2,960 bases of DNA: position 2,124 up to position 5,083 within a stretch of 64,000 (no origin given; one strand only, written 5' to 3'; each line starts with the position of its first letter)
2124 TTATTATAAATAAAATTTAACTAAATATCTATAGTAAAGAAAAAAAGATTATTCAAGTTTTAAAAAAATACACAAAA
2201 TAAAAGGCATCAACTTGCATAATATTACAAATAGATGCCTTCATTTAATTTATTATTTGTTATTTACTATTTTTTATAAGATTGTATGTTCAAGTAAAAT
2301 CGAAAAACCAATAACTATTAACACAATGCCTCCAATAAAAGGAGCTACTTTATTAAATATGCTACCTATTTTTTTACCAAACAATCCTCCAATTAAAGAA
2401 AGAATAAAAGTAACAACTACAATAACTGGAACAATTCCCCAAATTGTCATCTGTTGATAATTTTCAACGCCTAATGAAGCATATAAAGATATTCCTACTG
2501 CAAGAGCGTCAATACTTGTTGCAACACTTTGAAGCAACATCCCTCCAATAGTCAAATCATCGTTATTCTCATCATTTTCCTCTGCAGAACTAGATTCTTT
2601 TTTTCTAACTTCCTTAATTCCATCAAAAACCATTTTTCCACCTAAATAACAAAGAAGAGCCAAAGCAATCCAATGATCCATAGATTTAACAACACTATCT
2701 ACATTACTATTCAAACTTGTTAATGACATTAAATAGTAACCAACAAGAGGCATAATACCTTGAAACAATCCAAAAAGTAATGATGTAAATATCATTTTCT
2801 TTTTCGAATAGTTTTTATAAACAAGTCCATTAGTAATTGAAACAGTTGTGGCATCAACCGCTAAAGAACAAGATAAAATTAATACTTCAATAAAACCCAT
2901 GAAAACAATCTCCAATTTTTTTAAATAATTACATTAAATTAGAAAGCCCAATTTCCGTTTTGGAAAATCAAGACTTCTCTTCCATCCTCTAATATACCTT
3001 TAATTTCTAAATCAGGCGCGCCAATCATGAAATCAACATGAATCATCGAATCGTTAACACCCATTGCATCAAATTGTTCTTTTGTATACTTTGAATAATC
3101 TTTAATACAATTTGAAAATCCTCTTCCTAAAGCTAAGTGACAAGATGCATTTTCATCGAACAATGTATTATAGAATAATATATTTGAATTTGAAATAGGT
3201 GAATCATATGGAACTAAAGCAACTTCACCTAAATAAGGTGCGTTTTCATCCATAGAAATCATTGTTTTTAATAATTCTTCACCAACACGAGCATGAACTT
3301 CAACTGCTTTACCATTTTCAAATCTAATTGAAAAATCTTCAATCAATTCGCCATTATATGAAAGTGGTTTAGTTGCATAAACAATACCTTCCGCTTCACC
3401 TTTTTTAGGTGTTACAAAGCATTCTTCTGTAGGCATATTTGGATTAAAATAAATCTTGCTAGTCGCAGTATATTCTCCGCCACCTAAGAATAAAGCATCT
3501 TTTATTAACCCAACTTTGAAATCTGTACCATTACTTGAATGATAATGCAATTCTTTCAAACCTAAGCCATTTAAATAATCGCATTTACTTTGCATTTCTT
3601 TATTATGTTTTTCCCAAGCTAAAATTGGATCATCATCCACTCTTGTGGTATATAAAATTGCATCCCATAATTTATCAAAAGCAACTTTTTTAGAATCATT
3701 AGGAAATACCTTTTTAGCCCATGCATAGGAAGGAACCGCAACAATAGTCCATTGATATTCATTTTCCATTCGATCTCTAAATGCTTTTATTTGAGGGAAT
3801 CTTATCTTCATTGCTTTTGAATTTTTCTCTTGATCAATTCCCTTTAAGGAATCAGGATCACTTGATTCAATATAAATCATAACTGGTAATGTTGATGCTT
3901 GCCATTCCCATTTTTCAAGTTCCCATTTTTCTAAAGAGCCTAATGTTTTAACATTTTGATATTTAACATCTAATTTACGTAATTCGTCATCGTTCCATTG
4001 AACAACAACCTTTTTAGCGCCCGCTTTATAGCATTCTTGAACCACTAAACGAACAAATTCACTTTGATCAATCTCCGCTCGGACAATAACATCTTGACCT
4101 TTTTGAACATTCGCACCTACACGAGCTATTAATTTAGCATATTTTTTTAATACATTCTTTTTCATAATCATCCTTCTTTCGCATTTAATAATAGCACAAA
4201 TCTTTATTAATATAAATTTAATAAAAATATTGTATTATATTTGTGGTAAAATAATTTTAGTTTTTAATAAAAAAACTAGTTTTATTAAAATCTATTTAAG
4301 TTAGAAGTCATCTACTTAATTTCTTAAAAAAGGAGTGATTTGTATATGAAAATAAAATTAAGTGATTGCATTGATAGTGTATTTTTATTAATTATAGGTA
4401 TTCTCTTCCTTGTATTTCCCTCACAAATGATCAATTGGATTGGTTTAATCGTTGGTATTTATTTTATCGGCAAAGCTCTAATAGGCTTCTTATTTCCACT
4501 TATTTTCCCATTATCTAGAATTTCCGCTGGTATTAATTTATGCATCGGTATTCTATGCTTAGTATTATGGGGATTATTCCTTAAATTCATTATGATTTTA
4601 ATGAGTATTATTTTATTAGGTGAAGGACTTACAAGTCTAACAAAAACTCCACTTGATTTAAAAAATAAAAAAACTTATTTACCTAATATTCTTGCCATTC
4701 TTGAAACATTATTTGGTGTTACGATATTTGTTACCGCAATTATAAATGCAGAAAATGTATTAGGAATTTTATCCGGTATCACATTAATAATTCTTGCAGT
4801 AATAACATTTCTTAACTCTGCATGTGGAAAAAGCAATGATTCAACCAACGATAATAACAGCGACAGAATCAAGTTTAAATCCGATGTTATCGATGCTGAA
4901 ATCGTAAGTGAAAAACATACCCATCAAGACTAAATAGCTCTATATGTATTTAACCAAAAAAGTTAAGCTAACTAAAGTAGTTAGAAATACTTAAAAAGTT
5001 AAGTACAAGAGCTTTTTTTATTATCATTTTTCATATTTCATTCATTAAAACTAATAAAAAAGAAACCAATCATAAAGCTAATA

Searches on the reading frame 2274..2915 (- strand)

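Call 71: search_protein_families(library=pfam, proteins=[window:2274-2915:-], max_evalue=0.001)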
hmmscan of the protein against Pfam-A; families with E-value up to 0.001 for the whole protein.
window:2274-2915:- (213 aa): 1 family
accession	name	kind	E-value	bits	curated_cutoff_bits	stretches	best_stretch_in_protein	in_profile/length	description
PF02659.21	Mntp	-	7.9e-36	123.6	24.4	1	37-207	3-152/152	Putative manganese efflux pump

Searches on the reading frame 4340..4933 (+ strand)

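Call 71: search_protein_families(library=pfam, proteins=[window:4340-4933:+], max_evalue=0.001)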
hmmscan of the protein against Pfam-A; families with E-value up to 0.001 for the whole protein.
window:4340-4933:+ (197 aa): 1 family
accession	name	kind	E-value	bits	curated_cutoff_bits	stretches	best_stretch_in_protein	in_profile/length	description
PF03729.18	DUF308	-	2e-05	25.2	25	0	65-130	5-72/73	Short repeat of unknown function (DUF308)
